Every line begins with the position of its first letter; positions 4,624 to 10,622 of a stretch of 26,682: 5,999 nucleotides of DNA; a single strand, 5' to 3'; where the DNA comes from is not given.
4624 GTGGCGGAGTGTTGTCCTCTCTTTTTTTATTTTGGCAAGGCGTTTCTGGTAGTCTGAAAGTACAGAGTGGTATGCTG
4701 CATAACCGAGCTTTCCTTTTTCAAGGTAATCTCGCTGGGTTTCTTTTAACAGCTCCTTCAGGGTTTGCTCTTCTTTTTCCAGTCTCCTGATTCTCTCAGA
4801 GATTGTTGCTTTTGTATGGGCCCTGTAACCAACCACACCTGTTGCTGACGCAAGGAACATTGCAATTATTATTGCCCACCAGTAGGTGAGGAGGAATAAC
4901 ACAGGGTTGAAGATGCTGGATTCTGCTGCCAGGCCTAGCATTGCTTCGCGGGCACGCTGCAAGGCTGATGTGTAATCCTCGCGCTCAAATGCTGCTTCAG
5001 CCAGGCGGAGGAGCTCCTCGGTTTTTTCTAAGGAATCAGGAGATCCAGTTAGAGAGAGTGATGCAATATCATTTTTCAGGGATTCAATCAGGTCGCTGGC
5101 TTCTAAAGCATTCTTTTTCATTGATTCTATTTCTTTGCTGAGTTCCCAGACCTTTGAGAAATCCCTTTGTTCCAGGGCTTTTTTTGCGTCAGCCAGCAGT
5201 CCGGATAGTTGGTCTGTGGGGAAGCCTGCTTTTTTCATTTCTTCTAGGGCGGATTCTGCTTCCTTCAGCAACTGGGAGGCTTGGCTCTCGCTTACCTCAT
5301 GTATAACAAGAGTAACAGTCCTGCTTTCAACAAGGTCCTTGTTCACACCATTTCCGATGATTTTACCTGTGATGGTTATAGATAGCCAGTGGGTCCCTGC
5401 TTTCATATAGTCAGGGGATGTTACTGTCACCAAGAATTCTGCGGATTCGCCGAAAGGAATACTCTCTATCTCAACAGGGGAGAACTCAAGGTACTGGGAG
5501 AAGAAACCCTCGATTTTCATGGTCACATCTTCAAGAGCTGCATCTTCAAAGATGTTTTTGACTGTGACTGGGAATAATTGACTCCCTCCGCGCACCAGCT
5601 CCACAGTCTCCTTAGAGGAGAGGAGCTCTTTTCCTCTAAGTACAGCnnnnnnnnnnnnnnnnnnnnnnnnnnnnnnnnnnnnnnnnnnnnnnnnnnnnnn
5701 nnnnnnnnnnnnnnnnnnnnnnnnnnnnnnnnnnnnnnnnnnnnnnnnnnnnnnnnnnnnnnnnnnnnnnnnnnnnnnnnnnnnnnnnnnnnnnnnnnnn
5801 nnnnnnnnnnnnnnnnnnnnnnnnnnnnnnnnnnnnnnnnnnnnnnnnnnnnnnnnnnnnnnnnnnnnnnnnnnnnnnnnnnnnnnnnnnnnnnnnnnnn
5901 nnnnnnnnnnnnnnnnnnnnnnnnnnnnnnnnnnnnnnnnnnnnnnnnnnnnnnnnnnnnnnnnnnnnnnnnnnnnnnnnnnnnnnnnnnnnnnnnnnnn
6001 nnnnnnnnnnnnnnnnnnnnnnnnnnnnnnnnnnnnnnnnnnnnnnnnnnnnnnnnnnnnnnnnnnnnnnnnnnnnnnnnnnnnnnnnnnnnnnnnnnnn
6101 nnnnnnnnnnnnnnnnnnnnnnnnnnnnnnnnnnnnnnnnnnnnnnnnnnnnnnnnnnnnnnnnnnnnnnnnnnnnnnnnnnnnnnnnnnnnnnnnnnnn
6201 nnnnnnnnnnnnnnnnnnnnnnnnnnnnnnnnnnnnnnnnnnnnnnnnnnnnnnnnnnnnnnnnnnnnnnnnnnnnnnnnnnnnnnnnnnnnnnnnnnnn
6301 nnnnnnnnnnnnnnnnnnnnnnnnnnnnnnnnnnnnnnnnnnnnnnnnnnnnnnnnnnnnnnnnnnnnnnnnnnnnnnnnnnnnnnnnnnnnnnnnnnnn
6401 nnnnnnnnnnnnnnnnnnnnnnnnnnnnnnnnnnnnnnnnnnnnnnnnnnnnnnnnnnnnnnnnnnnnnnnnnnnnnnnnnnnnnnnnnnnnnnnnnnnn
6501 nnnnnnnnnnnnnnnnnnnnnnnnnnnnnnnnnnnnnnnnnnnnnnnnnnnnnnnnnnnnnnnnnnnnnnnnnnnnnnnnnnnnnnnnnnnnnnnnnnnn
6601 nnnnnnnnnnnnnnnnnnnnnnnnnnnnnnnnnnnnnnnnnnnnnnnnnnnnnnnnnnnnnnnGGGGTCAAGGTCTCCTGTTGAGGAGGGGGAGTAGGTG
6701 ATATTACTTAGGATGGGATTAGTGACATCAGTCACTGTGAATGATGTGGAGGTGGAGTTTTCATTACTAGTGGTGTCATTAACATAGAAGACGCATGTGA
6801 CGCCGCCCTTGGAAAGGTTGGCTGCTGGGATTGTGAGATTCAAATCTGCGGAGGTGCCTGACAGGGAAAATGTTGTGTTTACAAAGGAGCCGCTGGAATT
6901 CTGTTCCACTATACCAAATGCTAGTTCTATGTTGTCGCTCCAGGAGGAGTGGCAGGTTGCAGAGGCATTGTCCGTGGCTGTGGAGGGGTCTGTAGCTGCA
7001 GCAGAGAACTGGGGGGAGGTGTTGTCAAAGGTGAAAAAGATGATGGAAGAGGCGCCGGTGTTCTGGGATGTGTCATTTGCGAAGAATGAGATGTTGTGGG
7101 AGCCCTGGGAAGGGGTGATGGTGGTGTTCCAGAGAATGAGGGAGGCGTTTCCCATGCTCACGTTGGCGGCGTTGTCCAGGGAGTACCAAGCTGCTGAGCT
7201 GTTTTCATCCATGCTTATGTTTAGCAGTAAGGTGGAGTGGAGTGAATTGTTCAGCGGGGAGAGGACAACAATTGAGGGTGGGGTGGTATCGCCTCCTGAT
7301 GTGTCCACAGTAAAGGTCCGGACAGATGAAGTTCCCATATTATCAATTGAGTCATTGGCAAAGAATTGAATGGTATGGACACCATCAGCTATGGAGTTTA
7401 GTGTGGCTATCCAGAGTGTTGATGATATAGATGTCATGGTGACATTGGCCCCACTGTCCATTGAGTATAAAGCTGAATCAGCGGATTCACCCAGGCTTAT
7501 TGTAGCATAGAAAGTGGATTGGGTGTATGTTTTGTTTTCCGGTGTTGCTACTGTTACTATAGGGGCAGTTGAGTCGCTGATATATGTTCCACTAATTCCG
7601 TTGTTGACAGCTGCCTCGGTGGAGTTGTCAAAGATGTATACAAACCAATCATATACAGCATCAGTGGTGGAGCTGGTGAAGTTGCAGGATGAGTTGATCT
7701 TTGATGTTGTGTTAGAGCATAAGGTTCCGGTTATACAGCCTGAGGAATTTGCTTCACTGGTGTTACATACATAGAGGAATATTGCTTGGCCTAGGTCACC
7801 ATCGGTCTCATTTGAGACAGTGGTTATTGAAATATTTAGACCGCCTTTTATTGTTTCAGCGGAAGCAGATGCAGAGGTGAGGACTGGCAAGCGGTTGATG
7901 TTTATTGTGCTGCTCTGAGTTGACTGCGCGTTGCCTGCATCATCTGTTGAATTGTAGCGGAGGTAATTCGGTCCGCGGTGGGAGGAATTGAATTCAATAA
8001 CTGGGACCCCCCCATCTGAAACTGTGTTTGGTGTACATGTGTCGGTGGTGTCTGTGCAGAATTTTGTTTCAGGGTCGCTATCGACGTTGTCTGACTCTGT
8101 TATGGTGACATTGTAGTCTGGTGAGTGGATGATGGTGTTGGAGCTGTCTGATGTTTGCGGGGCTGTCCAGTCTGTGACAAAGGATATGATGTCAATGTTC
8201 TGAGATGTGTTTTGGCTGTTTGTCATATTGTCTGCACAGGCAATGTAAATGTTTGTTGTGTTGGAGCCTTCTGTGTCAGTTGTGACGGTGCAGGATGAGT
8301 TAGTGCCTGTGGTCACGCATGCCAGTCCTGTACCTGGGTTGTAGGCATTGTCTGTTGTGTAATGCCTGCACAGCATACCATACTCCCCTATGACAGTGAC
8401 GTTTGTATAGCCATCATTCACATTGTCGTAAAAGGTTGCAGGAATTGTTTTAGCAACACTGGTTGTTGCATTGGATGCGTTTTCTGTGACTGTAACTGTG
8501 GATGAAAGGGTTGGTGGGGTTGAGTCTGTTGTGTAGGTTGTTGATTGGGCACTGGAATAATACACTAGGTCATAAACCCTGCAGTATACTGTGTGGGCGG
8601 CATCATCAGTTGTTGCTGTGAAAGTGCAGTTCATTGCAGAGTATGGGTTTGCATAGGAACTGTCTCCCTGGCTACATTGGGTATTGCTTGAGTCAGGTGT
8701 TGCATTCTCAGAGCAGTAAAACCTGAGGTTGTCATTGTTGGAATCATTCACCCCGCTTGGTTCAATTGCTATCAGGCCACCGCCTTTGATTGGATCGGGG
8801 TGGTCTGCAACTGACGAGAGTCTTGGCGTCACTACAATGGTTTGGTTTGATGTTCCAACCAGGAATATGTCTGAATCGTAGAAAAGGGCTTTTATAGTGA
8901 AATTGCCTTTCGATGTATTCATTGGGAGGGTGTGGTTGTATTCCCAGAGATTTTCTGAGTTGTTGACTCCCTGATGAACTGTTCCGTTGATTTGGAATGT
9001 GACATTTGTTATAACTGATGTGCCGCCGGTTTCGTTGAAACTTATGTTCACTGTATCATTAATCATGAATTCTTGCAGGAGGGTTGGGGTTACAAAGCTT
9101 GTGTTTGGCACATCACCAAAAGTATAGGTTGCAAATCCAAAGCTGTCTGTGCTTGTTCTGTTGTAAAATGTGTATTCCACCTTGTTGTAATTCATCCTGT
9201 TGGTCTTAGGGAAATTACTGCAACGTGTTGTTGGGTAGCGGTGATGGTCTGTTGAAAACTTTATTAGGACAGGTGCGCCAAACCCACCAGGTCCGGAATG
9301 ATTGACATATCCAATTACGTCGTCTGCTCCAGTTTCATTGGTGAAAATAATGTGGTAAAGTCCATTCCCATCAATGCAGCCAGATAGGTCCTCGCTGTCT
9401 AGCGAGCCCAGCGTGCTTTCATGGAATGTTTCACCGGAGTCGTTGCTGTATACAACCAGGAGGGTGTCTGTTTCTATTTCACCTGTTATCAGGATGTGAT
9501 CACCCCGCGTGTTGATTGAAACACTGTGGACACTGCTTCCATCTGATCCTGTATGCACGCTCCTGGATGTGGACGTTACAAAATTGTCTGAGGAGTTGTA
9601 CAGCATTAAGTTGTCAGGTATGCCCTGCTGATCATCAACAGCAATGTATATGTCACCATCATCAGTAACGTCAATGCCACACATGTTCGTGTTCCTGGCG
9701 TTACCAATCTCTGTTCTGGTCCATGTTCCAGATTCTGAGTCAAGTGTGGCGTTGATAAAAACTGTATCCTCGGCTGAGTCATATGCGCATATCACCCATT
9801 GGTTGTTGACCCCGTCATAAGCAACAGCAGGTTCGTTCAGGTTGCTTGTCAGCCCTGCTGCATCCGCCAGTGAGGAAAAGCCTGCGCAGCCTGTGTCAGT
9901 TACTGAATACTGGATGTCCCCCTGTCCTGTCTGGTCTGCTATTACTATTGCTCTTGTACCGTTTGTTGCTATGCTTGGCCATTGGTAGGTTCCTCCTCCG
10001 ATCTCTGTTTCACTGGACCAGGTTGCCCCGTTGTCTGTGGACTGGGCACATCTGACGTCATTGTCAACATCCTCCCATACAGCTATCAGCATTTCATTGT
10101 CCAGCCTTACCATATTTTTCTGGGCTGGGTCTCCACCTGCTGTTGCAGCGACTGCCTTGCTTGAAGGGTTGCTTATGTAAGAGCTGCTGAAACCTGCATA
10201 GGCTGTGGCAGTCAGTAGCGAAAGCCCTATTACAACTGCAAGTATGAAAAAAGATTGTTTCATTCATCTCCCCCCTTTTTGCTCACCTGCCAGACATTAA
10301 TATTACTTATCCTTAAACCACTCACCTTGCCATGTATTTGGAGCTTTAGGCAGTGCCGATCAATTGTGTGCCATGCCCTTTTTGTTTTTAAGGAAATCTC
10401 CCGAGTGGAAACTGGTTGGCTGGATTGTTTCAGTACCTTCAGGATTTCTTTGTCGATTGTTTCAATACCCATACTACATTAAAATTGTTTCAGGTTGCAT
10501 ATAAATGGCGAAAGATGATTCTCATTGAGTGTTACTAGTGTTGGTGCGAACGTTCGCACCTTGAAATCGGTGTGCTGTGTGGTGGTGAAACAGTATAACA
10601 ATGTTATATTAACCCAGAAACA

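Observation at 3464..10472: Translationally coupled wHTH - giant BNR-propeller glycoprotein - coiled-coil anchor operon with a shared cytoplasmic-tail motif present three times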

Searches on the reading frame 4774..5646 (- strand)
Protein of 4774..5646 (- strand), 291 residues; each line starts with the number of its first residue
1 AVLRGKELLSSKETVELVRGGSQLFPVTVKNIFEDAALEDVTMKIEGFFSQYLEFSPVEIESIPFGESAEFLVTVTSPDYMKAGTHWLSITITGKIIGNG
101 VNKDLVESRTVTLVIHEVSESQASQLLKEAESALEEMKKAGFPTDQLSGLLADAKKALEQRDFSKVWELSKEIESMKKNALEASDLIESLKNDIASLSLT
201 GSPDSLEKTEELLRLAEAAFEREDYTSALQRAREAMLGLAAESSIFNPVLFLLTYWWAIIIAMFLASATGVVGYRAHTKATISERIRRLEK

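Call 10: search_protein_families(library=pfam, proteins=[window:4774-5646:-], max_evalue=10)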
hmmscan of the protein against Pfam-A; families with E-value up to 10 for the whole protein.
seq(291 aa): 3 families
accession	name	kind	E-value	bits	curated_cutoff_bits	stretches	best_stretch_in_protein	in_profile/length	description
PF10633.15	NPCBM_assoc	-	0.02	15.5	24.4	1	54-93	37-76/78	NPCBM-associated, NEW3 domain of alpha-galactosidase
PF08752.16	COP-gamma_platf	-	0.037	14.6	25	1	28-80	53-107/152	Coatomer gamma subunit appendage platform subdomain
PF16785.10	SMBP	-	0.97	10.1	29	1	113-146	36-64/111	Small metal-binding protein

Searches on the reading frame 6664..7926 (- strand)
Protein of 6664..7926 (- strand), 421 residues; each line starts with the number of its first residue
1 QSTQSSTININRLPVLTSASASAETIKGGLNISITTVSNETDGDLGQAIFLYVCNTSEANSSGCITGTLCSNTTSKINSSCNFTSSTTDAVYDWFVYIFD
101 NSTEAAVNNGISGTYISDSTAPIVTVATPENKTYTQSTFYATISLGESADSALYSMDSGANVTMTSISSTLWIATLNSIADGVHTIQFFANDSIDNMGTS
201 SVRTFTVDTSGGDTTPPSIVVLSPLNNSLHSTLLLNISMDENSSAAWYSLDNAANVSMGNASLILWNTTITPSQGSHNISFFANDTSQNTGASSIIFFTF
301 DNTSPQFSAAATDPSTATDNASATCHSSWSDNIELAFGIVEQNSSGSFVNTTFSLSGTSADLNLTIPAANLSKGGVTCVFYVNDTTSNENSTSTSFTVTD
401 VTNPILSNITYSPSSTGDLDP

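Call 10: search_protein_families(library=pfam, proteins=[window:6664-7926:-], max_evalue=10)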
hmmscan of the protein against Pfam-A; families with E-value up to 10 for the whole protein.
seq(421 aa): 1 family
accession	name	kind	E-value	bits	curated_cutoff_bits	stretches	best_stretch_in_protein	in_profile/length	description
PF19077.6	Big_13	-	0.00021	22.1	27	1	155-209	46-102/102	Bacterial Ig-like domain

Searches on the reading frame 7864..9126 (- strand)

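Call 10: search_protein_families(library=pfam, proteins=[window:7864-9126:-], max_evalue=10)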
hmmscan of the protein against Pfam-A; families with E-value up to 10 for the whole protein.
seq(421 aa): 1 family
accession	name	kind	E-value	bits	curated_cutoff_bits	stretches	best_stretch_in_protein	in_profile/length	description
PF09865.15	DUF2092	-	0.15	11.9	21.2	1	186-256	71-143/212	Predicted periplasmic protein (DUF2092)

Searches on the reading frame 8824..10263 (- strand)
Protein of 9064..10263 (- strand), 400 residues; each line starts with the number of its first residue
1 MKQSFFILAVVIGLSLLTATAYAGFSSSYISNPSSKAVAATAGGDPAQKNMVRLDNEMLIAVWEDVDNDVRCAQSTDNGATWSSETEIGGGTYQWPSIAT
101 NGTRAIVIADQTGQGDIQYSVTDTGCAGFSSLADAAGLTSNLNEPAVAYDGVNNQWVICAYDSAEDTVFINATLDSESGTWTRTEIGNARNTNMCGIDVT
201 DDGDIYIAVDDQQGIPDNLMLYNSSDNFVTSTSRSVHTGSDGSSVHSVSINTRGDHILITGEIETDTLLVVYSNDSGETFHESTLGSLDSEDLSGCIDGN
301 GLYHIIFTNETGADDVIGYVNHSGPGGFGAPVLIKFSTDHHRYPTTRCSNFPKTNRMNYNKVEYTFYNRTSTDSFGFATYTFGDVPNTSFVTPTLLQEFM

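Call 10: search_protein_families(library=pfam, proteins=[window:9064-10263:-], max_evalue=10)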
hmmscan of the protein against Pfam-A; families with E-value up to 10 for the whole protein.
seq(400 aa): 3 families
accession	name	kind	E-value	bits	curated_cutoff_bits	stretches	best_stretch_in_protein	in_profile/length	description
PF13088.12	BNR_2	-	0.0061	16.4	31.4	2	200-288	119-206/277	BNR repeat-like domain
PF02012.26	BNR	-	0.08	13.4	27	1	75-83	3-11/12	BNR/Asp-box repeat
PF21112.3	CsgH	-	0.12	12.8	27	1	104-146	17-59/88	CsgH protein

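Call 35: find_homologous_proteins(query=window:9112-10263:-, max_evalue=0.01)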
Query seq(384 aa) (384 aa): 1 proteins with E <= 0.01 among 3859 candidates.
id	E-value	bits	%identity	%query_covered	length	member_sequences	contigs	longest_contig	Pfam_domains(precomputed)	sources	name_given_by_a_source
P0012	8.3e-118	412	53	99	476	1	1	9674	-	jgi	jgi:hypothetical protein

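Call 36: find_encoding_contigs(protein=P0012, flank=10000, max_places=3)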
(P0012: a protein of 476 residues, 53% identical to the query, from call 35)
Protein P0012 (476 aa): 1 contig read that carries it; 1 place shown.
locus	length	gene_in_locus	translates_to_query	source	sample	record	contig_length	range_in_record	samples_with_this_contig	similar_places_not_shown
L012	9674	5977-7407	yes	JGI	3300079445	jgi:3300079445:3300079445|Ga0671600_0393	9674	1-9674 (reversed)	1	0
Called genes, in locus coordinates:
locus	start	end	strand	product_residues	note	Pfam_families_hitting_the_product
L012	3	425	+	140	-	?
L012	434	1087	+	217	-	PF04509:CheC (faint)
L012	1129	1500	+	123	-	PF00072:Response_reg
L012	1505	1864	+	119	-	PF00072:Response_reg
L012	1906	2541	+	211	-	-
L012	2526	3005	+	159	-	PF03975:CheD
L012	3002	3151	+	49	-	-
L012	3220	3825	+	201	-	PF04509:CheC (faint), PF13690:CheX (faint)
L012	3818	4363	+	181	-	PF24336:DUF7504 (weak)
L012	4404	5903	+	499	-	PF06745:ATPase, PF07088:GvpD_P-loop (weak), PF13481:AAA_25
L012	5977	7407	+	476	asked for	-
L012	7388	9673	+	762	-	?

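Call 52: predict_structure(alignment_id=A3)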
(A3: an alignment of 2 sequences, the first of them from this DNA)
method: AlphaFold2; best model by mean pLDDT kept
length: 480 residues; sequences in the alignment: 2
mean_pLDDT: 44.9   pTM: 0.44
mean pLDDT of the five models: 44.9, 44.6, 43.7, 30.8, 29.9
residues with pLDDT >= 90: 0; 70-90: 22; 50-70: 160; < 50: 298
segments of 3 or more residues with pLDDT < 50: 1-3, 15-49, 136-141, 163-167, 171-173, 175-193, 201-203, 211-218, 223-233, 238-242, 286-480
pLDDT, mean of each block of 10 residues (from residue 1): 52 48 27 23 34 62 67 66 66 65 68 62 68 51 56 59 50 45 36 50 54 43 44 48 51 56 55 60 50 40 44 40 35 35 32 26 26 27 30 31 34 35 33 32 39 39 35 31
secondary structure, 60 per line:
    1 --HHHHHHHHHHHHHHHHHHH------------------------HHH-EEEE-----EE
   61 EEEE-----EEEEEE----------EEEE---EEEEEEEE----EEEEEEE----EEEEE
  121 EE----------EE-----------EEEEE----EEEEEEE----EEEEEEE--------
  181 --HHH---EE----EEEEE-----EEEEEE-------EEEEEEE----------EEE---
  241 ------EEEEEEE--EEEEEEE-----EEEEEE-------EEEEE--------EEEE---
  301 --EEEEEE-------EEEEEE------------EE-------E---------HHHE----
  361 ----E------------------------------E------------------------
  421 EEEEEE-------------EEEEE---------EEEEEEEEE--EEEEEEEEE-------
elements in order: H3-21 E50-53 E59-64 E70-75 E86-89 E93-100 E105-111 E116-122 E146-150 E155-161 E166-172 E195-199 E205-210 E218-224 E235-237 E247-253 E256-262 E268-273 E281-285 E294-297 E303-308 E316-321 E421-426 E440-444 E454-462 E465-473

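Call 54: fold_search(model_id=the predicted structure, library=pdb)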
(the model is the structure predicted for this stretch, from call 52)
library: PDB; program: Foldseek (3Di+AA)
matches with E <= 10: 1414; with E <= 0.001: 569
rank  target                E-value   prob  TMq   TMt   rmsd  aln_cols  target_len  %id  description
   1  8q83_D                3.5e-11  1.00  0.44  0.59   5.1       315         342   14  Photorhabdus laumondii lectin PLL5 in complex with alpha-methyl-fucoside (released 2025-03-05)
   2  8q83_C                8.8e-11  1.00  0.44  0.60   4.7       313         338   14  Photorhabdus laumondii lectin PLL5 in complex with alpha-methyl-fucoside (released 2025-03-05)
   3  8q83_B                1.0e-10  1.00  0.45  0.60   4.5       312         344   14  Photorhabdus laumondii lectin PLL5 in complex with alpha-methyl-fucoside (released 2025-03-05)
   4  8q81                  1.1e-10  1.00  0.47  0.63   5.1       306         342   14  Photorhabdus laumondii lectin PLL3 in complex with alpha-methyl-fucoside (released 2025-03-05)
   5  8q83_A                1.3e-10  1.00  0.47  0.62   4.4       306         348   16  Photorhabdus laumondii lectin PLL5 in complex with alpha-methyl-fucoside (released 2025-03-05)
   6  8q7u                  1.9e-10  1.00  0.46  0.61   4.4       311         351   14  Photorhabdus laumondii lectin PLL in complex with alpha-methyl-fucoside (released 2025-03-05)
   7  5mxg_A                2.3e-10  1.00  0.47  0.64   4.2       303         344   17  Photorhabdus asymbiotica lectin (PHL) in complex with blood group H trisaccharide (released 2017-08-09)
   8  5c9l                  2.7e-10  1.00  0.47  0.62   4.2       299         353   14  Crystal structure of native PLL lectin from Photorhabdus luminescens at 1.65 A resolution (released 2016-10-19)
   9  6fhy_A                3.2e-10  1.00  0.46  0.62   4.4       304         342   16  Photorhabdus asymbiotica lectin (PHL) in complex with synthetic C-fucoside (released 2019-01-30)
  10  6rgg_B                3.4e-10  1.00  0.47  0.64   4.3       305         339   15  Photorhabdus laumondii lectin PLL2 in complex with O-methylated PGL-1-derived disaccharide (released 2020-07-01)
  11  8q82_A                4.8e-10  1.00  0.46  0.62   4.6       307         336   14  Photorhabdus laumondii lectin PLL4 in complex with alpha-methyl-fucoside (released 2025-03-05)
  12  5mxf                  5.1e-10  1.00  0.47  0.62   4.4       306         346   16  Photorhabdus asymbiotica lectin (PHL) in complex with alpha-methyl fucoside (released 2017-08-09)
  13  6fhx_A                5.4e-10  1.00  0.46  0.61   4.6       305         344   15  Photorhabdus asymbiotica lectin (PHL) in complex with synthetic C-fucoside (released 2019-01-30)
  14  5c9o                  5.7e-10  1.00  0.45  0.58   4.9       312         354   13  Crystal structure of recombinant PLL lectin from Photorhabdus luminescens at 1.5 A resolution (released 2016-10-19)
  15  6t96                  6.3e-10  1.00  0.47  0.62   5.0       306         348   12  Photorhabdus laumondii subsp. laumondii lectin PLL3 (released 2019-12-25)
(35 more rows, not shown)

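Call 55: search_protein_families(library=pfam, proteins=[L012:4404-5903:+, L012:3818-4363:+], max_evalue=0.05)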
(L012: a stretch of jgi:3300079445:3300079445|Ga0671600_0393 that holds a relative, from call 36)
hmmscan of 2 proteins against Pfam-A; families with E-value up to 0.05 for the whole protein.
L012:4404-5903:+ (499 aa): 9 families
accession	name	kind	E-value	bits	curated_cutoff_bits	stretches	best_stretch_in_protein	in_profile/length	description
PF06745.19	ATPase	-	9.5e-51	172.8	26.6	1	260-491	3-230/231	KaiC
PF13481.12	AAA_25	-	1.5e-07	31.7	27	1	268-423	25-188/195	AAA domain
PF07088.17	GvpD_P-loop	-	4e-06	27.3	24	1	275-453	9-176/189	GvpD gas vesicle protein, P-loop domain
PF03796.21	DnaB_C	-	0.00013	21.9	27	1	265-366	9-106/255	DnaB-like helicase C terminal domain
PF20720.3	nSTAND3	-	0.004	17.3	27.2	1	277-315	18-57/155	Novel STAND NTPase 3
PF00154.27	RecA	-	0.0065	16.4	27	1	268-318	44-94/262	recA bacterial DNA recombination protein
PF13173.12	AAA_14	-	0.015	15.7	27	1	277-322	3-47/129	AAA domain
PF09848.15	SLFN-g3_helicase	-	0.03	14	24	0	278-301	3-28/354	Schlafen group 3, DNA/RNA helicase domain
PF24883.2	NPHP3_N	-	0.04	14.5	24.8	0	277-317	23-63/164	Nephrocystin 3, N-terminal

L012:3818-4363:+ (181 aa): 2 families
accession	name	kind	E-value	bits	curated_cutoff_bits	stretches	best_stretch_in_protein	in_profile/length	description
PF24336.1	DUF7504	-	3.7e-07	31.2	27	1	88-179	79-178/179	Family of unknown function (DUF7504)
PF06745.19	ATPase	-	0.0027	17.5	26.6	1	45-157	52-162/231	KaiC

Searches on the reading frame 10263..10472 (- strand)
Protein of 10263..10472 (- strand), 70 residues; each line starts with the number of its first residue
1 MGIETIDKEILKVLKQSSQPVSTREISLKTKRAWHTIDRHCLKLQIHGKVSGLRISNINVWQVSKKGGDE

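Call 6: search_protein_families(library=pfam, proteins=[window:10263-10472:-], max_evalue=0.1)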
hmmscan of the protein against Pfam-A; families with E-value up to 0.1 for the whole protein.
window:10263-10472:- (70 aa): 1 family
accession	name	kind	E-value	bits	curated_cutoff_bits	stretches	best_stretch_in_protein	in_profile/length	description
PF08461.16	HTH_12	-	0.073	13.5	21.4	1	9-29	2-22/66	Ribonuclease R winged-helix domain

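Call 10: search_protein_families(library=pfam, proteins=[window:10263-10472:-], max_evalue=10)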
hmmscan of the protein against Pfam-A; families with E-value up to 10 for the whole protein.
seq(70 aa): 1 family
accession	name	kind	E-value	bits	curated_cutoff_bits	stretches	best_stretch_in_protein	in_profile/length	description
PF08461.16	HTH_12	-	0.073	13.5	21.4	1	9-29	2-22/66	Ribonuclease R winged-helix domain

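Call 90: search_protein_families(library=ncbifam, proteins=[window:10263-10472:-], max_evalue=0.01)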
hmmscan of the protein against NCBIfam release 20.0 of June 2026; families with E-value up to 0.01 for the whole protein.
window:10263-10472:- (70 aa): 0 families
